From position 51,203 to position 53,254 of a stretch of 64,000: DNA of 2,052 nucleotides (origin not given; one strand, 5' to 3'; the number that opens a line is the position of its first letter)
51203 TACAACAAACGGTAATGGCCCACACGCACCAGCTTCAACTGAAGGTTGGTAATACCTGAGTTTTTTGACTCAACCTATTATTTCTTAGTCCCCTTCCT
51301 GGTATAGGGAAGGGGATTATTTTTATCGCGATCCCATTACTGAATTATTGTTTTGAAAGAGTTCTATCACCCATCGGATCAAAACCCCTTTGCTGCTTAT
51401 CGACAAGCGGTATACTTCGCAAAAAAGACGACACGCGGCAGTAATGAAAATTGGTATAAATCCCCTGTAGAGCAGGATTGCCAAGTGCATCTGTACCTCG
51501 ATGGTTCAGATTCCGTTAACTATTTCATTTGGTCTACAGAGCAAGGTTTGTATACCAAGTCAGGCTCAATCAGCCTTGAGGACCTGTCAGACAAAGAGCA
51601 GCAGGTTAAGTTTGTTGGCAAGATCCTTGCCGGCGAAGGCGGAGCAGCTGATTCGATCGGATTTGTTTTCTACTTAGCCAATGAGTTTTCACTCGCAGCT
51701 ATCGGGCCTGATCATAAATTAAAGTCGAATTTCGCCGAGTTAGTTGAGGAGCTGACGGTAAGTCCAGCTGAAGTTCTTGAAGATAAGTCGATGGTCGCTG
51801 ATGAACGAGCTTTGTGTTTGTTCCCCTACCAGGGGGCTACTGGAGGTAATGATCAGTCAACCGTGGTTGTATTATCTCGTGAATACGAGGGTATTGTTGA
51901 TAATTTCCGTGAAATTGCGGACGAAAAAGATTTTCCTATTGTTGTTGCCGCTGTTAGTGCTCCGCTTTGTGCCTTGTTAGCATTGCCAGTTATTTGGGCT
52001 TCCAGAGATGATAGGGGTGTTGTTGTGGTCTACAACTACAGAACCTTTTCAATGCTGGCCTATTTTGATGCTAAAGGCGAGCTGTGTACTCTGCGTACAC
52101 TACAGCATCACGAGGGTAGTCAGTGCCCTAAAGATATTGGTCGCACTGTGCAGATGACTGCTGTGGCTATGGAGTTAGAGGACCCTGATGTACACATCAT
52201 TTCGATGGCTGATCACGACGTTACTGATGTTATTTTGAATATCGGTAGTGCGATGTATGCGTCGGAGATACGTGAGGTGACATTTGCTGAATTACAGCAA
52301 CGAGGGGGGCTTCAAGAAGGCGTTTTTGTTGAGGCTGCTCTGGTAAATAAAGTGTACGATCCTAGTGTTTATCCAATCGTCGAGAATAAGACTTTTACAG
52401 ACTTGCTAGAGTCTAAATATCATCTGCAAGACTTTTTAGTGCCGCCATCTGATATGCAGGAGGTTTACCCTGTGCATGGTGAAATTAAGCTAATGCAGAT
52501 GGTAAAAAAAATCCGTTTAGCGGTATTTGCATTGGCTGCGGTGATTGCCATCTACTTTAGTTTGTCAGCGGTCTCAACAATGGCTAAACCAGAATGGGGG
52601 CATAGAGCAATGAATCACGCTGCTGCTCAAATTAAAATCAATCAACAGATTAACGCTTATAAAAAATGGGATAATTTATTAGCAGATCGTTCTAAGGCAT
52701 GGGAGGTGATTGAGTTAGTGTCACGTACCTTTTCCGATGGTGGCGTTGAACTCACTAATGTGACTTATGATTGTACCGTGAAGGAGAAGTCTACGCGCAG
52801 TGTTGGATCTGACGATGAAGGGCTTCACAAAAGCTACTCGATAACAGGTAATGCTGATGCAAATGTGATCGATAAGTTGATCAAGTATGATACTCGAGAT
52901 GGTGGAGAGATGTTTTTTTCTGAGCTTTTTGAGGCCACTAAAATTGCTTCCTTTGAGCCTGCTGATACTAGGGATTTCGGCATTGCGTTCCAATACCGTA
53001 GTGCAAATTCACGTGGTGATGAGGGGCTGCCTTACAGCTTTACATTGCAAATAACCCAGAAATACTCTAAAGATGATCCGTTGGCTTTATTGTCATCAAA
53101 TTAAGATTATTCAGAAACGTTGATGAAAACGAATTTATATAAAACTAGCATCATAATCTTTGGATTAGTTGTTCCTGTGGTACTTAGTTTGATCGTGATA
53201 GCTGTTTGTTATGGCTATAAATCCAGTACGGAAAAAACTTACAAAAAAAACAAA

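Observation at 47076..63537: Uniformly + strand type II secretion / type IV pilus-like locus with many unrecognisable components and cargo candidates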

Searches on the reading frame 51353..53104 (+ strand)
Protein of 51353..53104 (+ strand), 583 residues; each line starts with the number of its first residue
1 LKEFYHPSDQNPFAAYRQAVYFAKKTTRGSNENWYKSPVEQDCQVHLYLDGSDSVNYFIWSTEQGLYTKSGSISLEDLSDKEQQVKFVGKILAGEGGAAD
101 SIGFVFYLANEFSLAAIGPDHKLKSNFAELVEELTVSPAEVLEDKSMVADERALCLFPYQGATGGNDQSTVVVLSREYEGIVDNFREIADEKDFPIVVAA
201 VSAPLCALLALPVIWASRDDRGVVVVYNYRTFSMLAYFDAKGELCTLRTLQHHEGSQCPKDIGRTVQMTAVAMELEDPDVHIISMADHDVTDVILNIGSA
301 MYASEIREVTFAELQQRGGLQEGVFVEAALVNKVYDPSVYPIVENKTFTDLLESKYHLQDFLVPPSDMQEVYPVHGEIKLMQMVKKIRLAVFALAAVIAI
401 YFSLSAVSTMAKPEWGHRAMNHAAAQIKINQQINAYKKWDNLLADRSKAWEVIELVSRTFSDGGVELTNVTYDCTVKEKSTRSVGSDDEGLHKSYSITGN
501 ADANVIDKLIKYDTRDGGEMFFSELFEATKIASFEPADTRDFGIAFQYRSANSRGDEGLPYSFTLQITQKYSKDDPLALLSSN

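Call 4: search_protein_families(library=pfam, max_evalue=0.01, proteins=[window:51353-53104:+])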
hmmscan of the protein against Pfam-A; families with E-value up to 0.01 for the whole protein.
window:51353-53104:+ (583 aa): 0 families

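Call 6: search_protein_families(library=ncbifam, max_evalue=0.01, proteins=[window:51353-53104:+])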
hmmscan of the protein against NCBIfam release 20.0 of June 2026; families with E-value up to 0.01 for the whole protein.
window:51353-53104:+ (583 aa): 0 families

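Call 13: find_homologous_proteins(query=window:51353-53104:+, max_evalue=0.001)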
Query window:51353-53104:+ (583 aa): 9 proteins with E <= 0.001 among 8000 candidates.
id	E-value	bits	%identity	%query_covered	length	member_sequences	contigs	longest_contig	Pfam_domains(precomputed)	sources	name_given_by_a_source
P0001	0.0e+0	1174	96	92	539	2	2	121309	-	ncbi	-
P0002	2.3e-100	355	35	100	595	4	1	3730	-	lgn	-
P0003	6.4e-85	304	33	94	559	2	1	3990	-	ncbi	ncbi:MAG: hypothetical protein ACSHXL_05120 [Bacteroidota bacterium]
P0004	2.0e-73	266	32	99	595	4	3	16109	-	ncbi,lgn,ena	-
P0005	1.6e-70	256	29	100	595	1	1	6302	-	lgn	-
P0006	7.9e-65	238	29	100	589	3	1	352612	-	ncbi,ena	-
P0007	4.7e-60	222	29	95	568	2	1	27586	-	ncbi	-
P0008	4.9e-60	222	27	99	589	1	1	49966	-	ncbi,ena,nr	ncbi:MAG: hypothetical protein R3242_00690 [Akkermansiaceae bacterium]|nr:hypothetical protein [Akke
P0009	2.7e-56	210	30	92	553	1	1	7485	-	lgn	-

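Call 18: find_encoding_contigs(protein=P0006, flank=10000, max_places=3)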
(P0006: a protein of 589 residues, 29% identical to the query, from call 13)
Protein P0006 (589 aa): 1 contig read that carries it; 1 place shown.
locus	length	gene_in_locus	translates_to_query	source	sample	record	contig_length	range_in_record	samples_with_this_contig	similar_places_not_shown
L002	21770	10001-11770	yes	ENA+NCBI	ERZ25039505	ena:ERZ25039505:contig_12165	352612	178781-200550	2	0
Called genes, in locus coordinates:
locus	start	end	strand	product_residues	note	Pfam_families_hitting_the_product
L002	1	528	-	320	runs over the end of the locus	PF02603:Hpr_kinase_N, PF07475:Hpr_kinase_C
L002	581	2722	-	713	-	-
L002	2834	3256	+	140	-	PF06803:DUF1232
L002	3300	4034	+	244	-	-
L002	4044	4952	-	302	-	PF02899:Phage_int_SAM_1, PF13495:Phage_int_SAM_4 (faint), PF00589:Phage_integrase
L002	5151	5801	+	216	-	PF00005:ABC_tran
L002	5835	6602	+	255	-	-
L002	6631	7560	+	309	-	-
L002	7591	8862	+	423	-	PF00437:T2SSE, PF25199:nSTAND_NTPase5 (weak), PF13401:AAA_22 (weak)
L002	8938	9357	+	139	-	-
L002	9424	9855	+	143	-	-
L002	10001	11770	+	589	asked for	-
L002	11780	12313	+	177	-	-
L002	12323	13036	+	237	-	-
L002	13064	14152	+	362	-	PF03958:Secretin_N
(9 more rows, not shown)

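Call 19: find_encoding_contigs(protein=P0008, flank=10000, max_places=3)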
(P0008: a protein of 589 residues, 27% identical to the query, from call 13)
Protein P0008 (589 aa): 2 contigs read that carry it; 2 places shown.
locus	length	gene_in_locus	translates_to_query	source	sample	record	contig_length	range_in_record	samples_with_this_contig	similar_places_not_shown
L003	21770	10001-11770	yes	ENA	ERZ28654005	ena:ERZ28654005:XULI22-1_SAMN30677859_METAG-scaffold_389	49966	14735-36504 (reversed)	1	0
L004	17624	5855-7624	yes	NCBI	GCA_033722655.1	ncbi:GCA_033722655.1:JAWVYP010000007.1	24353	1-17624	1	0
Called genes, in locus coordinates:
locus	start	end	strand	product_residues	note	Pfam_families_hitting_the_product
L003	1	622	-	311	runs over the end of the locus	PF20030:bpMoxR, PF07726:AAA_3, PF07728:AAA_5, PF17863:AAA_lid_2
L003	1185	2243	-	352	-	-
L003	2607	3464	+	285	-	PF00140:Sigma70_r1_2, PF04542:Sigma70_r2, PF04539:Sigma70_r3, PF04545:Sigma70_r4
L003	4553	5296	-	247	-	PF03009:GDPD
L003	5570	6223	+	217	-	PF00005:ABC_tran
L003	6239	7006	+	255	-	-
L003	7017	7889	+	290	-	-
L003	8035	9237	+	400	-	PF00437:T2SSE, PF25199:nSTAND_NTPase5 (faint)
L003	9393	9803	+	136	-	-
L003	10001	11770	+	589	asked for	-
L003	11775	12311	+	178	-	-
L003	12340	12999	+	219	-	-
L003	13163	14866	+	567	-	PF03958:Secretin_N, PF00263:Secretin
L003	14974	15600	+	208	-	-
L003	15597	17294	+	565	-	PF00437:T2SSE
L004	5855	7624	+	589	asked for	-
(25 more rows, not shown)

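Call 20: find_encoding_contigs(protein=P0007, flank=10000, max_places=3)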
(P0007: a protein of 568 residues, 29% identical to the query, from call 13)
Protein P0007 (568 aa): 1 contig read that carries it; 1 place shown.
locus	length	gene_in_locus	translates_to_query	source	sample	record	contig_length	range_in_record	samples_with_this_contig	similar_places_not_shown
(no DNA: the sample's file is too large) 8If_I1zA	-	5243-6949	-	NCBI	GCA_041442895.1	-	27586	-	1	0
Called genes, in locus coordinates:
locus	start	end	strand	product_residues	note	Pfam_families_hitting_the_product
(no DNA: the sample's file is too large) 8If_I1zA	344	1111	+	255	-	-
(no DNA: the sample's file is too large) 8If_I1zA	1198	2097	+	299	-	-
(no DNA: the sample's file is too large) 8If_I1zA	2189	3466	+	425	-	PF00437:T2SSE, PF13401:AAA_22 (weak)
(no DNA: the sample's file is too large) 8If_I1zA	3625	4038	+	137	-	-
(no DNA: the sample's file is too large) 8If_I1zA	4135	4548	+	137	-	-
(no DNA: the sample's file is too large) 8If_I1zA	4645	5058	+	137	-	-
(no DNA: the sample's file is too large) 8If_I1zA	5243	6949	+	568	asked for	-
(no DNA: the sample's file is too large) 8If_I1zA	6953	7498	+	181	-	-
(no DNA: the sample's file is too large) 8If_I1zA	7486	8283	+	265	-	-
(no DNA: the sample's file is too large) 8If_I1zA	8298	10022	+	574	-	PF03958:Secretin_N (weak), PF00263:Secretin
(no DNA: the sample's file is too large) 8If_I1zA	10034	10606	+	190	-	-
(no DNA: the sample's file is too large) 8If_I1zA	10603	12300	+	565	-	PF00437:T2SSE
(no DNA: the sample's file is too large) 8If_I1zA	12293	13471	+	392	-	PF00482:T2SSF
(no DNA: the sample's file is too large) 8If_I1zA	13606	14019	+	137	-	-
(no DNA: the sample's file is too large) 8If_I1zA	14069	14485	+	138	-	-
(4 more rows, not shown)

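Call 21: find_encoding_contigs(protein=P0004, flank=10000, max_places=3)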
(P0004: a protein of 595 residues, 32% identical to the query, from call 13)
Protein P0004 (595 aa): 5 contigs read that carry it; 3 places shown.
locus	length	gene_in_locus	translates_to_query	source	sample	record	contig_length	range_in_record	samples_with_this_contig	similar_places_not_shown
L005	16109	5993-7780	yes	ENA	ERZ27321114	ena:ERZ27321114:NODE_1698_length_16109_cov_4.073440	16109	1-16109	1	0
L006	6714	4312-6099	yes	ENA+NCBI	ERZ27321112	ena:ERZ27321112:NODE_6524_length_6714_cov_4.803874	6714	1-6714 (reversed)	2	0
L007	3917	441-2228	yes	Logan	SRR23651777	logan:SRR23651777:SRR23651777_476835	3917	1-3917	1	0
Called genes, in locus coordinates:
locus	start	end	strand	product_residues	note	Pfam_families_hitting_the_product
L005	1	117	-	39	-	?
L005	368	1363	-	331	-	PF00586:AIRS, PF02769:AIRS_C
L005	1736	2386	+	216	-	PF00005:ABC_tran (weak)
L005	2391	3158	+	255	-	-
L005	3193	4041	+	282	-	-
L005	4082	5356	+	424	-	PF00437:T2SSE, PF25199:nSTAND_NTPase5 (weak), PF13401:AAA_22 (weak)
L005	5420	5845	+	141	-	-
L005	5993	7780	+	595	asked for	-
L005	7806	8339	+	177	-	-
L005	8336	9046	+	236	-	-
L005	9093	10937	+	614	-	PF03958:Secretin_N, PF00263:Secretin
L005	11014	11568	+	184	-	-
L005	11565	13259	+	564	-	PF00437:T2SSE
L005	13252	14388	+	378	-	PF00482:T2SSF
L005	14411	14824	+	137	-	-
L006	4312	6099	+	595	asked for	-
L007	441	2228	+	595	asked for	-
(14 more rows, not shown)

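Call 26: predict_structure(alignment_id=A1)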
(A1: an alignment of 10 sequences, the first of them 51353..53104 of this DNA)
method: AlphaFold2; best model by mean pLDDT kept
length: 583 residues; sequences in the alignment: 10
mean_pLDDT: 79.2   pTM: 0.63
mean pLDDT of the five models: 79.2, 79.1, 78.8, 77.1, 75.2
residues with pLDDT >= 90: 119; 70-90: 340; 50-70: 87; < 50: 37
segments of 3 or more residues with pLDDT < 50: 162-167, 412-422, 441-446, 482-485, 553-556, 581-583
pLDDT, mean of each block of 10 residues (from residue 1): 61 73 76 88 93 90 88 92 92 77 94 83 71 83 82 78 50 89 91 91 92 75 91 91 87 82 91 88 84 91 89 83 87 84 83 86 73 69 75 84 70 41 55 58 50 75 80 72 54 86 86 82 83 81 86 60 88 72 41
secondary structure, 60 per line:
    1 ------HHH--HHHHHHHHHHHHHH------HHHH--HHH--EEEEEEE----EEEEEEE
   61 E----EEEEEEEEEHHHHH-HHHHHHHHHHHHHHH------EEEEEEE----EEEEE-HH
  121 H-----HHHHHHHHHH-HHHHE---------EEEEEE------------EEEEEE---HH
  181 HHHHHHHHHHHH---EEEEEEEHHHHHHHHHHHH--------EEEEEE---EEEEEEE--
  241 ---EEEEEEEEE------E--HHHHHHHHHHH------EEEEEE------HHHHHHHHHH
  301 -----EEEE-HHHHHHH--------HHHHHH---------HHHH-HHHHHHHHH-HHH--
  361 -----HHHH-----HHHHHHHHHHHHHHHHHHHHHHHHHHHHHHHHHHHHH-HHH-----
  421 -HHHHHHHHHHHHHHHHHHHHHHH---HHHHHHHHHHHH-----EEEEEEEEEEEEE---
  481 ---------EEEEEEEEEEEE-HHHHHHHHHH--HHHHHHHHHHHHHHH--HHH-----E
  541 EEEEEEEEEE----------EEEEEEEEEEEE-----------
elements in order: H12-25 H32-35 E43-49 E54-61 E66-74 H75-79 H81-95 E102-108 E113-117 H127-136 H138-141 E152-157 E170-175 H179-192 E196-202 H203-214 E223-228 E232-238 E244-252 H262-272 E279-284 H291-300 E306-309 H311-317 H326-331 H341-344 H346-354 H366-369 H375-411 H422-444 H448-459 E465-477 E490-501 H503-512 H515-529 E540-550 E561-572

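Call 28: search_protein_representatives(alignment_id=A1)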
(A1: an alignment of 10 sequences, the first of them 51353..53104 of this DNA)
Query: 10 sequences, 595 profile positions. Proteins with E-value up to 0.001 (for the whole library): 209; up to 1e-10: 177; up to 1e-30: 112. The best 150 are listed.
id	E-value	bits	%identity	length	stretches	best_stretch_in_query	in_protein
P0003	3.2e-229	779.0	-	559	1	29-590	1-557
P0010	2.6e-228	776.0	-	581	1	10-594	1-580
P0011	5.3e-228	775.0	-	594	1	2-593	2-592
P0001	1.8e-219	746.8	-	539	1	45-592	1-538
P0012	1.2e-207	707.7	-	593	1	1-594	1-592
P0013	2.5e-207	706.7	-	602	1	2-594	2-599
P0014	2.0e-206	703.7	-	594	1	1-590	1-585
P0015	5.2e-206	702.4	-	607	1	1-594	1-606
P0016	1.2e-205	701.2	-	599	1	1-594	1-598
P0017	1.1e-199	681.5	-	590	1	1-594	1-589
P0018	8.1e-190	648.9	-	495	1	104-594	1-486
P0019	9.5e-184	628.8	-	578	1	25-591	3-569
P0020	8.6e-175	599.3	-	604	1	10-592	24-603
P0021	1.7e-172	591.7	-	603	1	2-594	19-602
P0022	1.1e-166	572.5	-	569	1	39-592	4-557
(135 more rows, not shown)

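Call 35: find_related_loci(query=A1, collection=genome_contigs, flank=10000)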
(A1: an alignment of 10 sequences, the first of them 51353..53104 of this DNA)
Query A1 (583 aa) in genome_contigs; peptide patterns used: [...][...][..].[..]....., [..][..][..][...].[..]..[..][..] (x = any residue, [..] = any of these).
192 stretches matched a pattern; 159 encode a relative of the query (tblastn E <= 1e-3); the best 80 are kept; 80 distinct loci.
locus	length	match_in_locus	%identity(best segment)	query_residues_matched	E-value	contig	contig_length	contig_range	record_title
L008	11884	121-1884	34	1-583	2e-110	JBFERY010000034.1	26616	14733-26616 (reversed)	MAG: Oceaniferula sp. isolate Mix_mud06.2021.04.3 k141_2210329_length_26616_cov_13.1723, whole genome shotgun sequence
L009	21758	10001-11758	33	1-581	1e-103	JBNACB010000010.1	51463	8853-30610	MAG: Akkermansiaceae bacterium isolate ME_XS_2302_2_bin_15 ME_XS_2302_2_bin_15_9, whole genome shotgun sequence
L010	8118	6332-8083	33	1-579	1e-101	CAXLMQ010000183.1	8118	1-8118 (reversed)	Verrucomicrobiota bacterium isolate ena-SAMPLE-TAB-11-06-2024-17:46:28:166-2971 genome assembly, contig: NODE_9522_lengt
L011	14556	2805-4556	32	1-579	1e-99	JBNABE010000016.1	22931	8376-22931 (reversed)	MAG: Akkermansiaceae bacterium isolate ME_XS_2302_2_bin_55 ME_XS_2302_2_bin_55_15, whole genome shotgun sequence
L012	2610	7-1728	33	11-579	7e-100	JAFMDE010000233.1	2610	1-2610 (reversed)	MAG: Akkermansiaceae bacterium isolate CPBay_Spr30G08_46 NODE_29511_length_2610_cov_6.318200, whole genome shotgun seque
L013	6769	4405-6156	31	1-579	2e-95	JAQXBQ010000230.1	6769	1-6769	MAG: Akkermansiaceae bacterium isolate cluster4_bin.23 k119_568233, whole genome shotgun sequence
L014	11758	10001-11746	31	4-579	1e-85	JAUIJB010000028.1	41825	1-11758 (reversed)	MAG: Verrucomicrobiia bacterium isolate Co_bin.289 NODE_6040_length_41825_cov_1.344285, whole genome shotgun sequence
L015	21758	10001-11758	32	4-579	2e-84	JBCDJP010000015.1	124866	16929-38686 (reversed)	MAG: Verrucomicrobiota bacterium isolate P01_H01_bin.38 k141_2182989_length_124866_cov_16.9995, whole genome shotgun seq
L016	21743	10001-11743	31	4-579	2e-80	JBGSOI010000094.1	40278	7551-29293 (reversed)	MAG: Akkermansiaceae bacterium isolate JTS-AC276 k141_3148047, whole genome shotgun sequence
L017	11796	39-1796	31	6-583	1e-79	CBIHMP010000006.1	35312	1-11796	MAG TPA_asm: uncultured Luteolibacter sp. isolate SRR17255070_binner12_Refined_22 genome assembly, contig: ERZ27337256.8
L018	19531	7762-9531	30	4-583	5e-79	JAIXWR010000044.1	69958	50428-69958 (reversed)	MAG: Verrucomicrobiaceae bacterium isolate D4_MAG_00024 pond_D4_MAG_00024_000000000033, whole genome shotgun sequence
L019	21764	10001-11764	30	4-581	2e-78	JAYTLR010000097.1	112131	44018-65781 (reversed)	MAG: Akkermansia sp. isolate GFS_3381 GFS_3381_96, whole genome shotgun sequence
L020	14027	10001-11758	31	4-580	9e-78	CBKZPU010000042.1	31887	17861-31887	MAG TPA_asm: uncultured Verrucomicrobiaceae bacterium isolate SRR29175778_binner23_Refined_1 genome assembly, contig: ER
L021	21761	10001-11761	29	4-581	3e-83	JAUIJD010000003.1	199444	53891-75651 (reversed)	MAG: Verrucomicrobiia bacterium isolate Co_bin.296 NODE_717_length_199444_cov_19.360682, whole genome shotgun sequence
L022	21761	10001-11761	30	4-579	7e-78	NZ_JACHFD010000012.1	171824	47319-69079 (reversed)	Haloferula luteola strain YC6886 Ga0415357_12, whole genome shotgun sequence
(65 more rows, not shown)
